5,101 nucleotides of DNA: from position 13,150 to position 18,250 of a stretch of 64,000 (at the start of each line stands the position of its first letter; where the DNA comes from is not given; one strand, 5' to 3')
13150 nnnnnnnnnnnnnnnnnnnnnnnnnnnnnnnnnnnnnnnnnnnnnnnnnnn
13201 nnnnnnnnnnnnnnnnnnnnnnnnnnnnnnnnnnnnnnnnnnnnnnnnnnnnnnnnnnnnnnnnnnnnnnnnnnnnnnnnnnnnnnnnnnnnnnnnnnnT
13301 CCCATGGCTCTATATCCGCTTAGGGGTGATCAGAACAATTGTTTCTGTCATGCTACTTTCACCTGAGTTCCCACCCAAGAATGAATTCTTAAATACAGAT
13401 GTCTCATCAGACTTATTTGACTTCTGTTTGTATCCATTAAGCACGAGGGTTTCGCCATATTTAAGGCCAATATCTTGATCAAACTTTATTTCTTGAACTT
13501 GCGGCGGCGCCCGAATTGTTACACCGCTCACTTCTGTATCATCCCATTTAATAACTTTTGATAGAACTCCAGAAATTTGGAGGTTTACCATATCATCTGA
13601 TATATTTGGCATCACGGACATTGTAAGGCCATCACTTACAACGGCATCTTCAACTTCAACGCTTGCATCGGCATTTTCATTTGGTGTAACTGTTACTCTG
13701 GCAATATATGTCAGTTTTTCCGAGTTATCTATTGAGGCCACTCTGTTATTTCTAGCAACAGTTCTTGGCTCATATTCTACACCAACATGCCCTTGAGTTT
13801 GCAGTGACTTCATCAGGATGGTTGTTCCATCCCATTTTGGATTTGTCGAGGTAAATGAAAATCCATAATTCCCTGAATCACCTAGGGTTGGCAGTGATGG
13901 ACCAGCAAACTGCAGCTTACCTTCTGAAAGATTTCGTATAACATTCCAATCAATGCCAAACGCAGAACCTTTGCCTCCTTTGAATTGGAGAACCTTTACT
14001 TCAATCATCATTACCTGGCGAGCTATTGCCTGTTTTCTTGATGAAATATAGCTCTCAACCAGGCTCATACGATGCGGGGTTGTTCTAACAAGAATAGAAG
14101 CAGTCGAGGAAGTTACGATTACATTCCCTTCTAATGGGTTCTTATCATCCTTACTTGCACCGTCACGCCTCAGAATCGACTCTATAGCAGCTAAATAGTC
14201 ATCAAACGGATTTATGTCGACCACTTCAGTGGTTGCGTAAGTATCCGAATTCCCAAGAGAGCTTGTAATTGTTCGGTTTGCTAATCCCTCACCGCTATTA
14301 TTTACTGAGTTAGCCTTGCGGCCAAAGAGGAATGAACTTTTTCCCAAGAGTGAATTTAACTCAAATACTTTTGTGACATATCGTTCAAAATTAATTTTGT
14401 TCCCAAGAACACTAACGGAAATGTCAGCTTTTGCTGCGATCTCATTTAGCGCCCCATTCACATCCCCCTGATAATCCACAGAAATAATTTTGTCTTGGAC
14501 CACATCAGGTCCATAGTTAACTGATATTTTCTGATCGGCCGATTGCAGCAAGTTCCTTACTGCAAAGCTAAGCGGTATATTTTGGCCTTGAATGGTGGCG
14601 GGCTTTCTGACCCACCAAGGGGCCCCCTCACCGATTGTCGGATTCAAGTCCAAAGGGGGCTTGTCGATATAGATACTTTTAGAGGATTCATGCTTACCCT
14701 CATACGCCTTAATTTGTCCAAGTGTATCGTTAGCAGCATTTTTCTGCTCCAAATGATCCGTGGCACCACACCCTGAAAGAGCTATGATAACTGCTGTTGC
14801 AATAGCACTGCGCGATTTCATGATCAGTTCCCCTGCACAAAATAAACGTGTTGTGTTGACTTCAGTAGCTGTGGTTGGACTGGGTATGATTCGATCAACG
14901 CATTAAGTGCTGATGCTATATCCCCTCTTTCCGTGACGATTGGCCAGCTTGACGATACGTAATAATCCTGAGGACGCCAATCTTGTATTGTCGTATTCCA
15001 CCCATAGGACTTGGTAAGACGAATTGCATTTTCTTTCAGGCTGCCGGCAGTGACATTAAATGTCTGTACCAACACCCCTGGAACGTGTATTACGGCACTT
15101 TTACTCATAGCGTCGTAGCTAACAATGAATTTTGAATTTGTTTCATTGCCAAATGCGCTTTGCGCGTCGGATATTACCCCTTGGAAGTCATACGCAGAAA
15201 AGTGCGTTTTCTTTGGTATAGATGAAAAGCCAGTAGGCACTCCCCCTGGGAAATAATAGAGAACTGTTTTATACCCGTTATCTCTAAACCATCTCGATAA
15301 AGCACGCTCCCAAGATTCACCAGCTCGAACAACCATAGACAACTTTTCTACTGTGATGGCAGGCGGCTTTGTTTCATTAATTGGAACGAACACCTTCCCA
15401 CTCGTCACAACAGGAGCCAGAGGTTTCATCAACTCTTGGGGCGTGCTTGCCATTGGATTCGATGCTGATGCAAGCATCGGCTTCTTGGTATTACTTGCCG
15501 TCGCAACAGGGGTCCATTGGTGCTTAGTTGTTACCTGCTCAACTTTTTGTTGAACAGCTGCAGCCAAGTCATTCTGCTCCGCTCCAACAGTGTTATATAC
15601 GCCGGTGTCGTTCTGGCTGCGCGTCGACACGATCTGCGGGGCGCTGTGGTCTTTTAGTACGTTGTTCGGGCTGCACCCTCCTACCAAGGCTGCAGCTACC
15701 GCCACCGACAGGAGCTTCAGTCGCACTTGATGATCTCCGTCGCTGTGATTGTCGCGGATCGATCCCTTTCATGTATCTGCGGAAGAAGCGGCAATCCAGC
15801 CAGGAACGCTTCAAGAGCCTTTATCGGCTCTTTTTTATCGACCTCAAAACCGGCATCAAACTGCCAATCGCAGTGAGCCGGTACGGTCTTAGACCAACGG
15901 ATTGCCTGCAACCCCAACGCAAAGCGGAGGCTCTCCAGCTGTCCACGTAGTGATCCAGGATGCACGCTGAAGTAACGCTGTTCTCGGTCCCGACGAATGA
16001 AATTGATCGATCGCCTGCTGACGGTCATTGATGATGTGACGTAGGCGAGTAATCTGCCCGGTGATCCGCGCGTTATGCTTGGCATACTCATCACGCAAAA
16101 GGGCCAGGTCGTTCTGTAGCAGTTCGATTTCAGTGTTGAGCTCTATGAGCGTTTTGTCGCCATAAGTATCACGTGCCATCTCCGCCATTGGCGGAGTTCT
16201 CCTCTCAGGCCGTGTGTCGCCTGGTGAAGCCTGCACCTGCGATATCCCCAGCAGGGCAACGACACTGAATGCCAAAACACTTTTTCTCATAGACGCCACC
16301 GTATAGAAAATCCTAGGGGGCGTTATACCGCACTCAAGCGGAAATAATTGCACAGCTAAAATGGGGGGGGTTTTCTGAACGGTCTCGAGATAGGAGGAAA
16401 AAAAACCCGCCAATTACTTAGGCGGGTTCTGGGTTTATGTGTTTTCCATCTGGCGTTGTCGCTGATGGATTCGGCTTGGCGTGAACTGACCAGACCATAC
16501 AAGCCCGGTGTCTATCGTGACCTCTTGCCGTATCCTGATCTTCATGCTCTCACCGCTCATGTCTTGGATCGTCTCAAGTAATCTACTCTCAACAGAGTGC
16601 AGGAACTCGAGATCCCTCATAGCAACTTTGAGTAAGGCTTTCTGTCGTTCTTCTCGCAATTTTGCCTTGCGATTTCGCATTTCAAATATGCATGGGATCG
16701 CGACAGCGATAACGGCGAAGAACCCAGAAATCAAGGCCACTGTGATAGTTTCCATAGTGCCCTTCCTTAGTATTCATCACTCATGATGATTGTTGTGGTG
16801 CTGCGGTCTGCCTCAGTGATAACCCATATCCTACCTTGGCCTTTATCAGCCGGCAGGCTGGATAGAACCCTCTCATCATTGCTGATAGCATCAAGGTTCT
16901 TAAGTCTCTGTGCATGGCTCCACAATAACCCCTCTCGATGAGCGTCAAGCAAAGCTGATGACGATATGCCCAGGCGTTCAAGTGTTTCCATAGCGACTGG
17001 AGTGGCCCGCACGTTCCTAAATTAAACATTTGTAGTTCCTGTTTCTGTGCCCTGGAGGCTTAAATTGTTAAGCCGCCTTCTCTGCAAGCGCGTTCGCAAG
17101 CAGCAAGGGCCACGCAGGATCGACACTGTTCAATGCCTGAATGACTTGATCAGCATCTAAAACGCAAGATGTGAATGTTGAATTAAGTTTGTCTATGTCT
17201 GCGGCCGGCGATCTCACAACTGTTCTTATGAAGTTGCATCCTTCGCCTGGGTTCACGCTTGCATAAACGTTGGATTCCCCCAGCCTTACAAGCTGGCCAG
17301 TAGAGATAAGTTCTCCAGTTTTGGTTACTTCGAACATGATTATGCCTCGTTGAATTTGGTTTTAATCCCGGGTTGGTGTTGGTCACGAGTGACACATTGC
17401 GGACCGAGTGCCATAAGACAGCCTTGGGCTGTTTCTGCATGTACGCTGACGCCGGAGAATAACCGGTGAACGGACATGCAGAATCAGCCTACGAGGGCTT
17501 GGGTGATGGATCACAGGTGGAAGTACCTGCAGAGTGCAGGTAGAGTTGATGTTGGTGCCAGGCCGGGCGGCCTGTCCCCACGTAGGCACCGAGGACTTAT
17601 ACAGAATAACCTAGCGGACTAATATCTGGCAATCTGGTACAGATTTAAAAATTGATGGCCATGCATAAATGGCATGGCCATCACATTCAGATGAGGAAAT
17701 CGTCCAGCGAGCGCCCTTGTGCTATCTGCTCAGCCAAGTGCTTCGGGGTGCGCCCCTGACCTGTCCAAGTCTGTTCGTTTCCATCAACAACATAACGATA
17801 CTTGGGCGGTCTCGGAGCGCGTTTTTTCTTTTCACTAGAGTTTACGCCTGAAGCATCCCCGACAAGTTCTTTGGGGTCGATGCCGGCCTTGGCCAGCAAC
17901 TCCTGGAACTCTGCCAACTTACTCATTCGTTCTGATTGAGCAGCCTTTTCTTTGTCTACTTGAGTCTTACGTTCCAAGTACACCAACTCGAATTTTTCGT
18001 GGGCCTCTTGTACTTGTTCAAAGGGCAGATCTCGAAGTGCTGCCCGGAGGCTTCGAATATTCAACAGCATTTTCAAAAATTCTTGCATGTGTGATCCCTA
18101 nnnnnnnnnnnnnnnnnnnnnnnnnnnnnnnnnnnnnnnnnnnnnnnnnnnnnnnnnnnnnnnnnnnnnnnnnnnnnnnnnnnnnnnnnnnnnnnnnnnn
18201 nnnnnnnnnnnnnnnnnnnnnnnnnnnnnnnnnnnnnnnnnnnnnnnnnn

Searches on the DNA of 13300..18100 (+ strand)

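Call 81: search_dna_similar(query=window:13300-18100:+, collection=plasmids, mode=near, max_rows=30)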
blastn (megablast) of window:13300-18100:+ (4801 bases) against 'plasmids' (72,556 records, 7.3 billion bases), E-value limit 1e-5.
Records with a match: 16; places in all: 54; records where one place covers at least 80% of the query: 12.
Best place of each record, by identity: >=99% 1; 90-95% 2; 80-90% 13.
By first word of the organism name: Aeromonas 15; Enterobacter 1.
By predicted mobility (MOB-suite, as given by PLSDB): mobilizable 13; non-mobilizable 2; conjugative 1.
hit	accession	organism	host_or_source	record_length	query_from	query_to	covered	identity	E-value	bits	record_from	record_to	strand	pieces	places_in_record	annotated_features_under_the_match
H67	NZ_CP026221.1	Aeromonas sp. ASNIH4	-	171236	1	4801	100%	99.7%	0e+0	8780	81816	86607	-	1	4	hypothetical protein (x7) | H-NS family nucleoid-associated regulatory protein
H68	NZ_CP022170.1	Aeromonas salmonicida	Atlantic salmon,The RAS Atlantic Salmon ...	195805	1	4790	100%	88.9%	0e+0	5888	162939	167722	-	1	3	hypothetical protein (x6) | H-NS family nucleoid-associated regulatory protein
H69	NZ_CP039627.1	Aeromonas caviae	sludge,cell culture,sludge from ...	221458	1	4790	100%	88.9%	0e+0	5888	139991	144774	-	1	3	hypothetical protein (x6) | H-NS family nucleoid-associated regulatory protein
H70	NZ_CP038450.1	Aeromonas media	cell culture,sludge from bioreactor ...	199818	1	4790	100%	88.9%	0e+0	5888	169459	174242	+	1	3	hypothetical protein (x6) | H-NS family nucleoid-associated regulatory protein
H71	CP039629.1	Aeromonas caviae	sludge,cell culture,sludge from ...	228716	1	4790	100%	88.9%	0e+0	5888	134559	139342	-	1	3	hypothetical protein (x6) | H-NS histone family protein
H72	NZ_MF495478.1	Aeromonas salmonicida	-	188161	1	4790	100%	88.9%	0e+0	5888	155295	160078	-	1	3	hypothetical protein (x6) | H-NS family nucleoid-associated regulatory protein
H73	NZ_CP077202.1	Aeromonas sp. FDAARGOS 1402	-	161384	1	4790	100%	87.6%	0e+0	5537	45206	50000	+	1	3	hypothetical protein (x6) | H-NS family nucleoid-associated regulatory protein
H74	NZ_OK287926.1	Aeromonas caviae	-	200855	1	4790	100%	87.6%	0e+0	5537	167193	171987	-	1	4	hypothetical protein (x6) | H-NS family nucleoid-associated regulatory protein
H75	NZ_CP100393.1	Aeromonas caviae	bile,bile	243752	1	4790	100%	87.6%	0e+0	5537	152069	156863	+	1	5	hypothetical protein (x6) | H-NS family nucleoid-associated regulatory protein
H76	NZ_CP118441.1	Aeromonas caviae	Homo sapiens,cell culture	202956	1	4790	100%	87.6%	0e+0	5537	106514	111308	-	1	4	hypothetical protein (x6) | H-NS family nucleoid-associated regulatory protein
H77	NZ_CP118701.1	Aeromonas hydrophila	Homo sapiens,cell culture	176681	1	4790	100%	87.6%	0e+0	5537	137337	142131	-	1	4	hypothetical protein (x5) | H-NS family nucleoid-associated regulatory protein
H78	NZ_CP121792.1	Aeromonas caviae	Homo sapiens,plasma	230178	1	4790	100%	87.4%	0e+0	5500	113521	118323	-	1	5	hypothetical protein (x6) | H-NS family nucleoid-associated regulatory protein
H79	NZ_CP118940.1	Aeromonas caviae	Homo sapiens,cell culture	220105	3788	4790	21%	86.0%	0e+0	1075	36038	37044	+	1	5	H-NS family nucleoid-associated regulatory protein | hypothetical protein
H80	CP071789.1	Enterobacter cloacae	Homo sapiens,rectal swab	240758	4046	4297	5%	92.5%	6e-96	361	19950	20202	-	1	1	none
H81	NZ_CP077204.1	Aeromonas sp. FDAARGOS 1402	-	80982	4046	4297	5%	90.9%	3e-89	339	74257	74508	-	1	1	hypothetical protein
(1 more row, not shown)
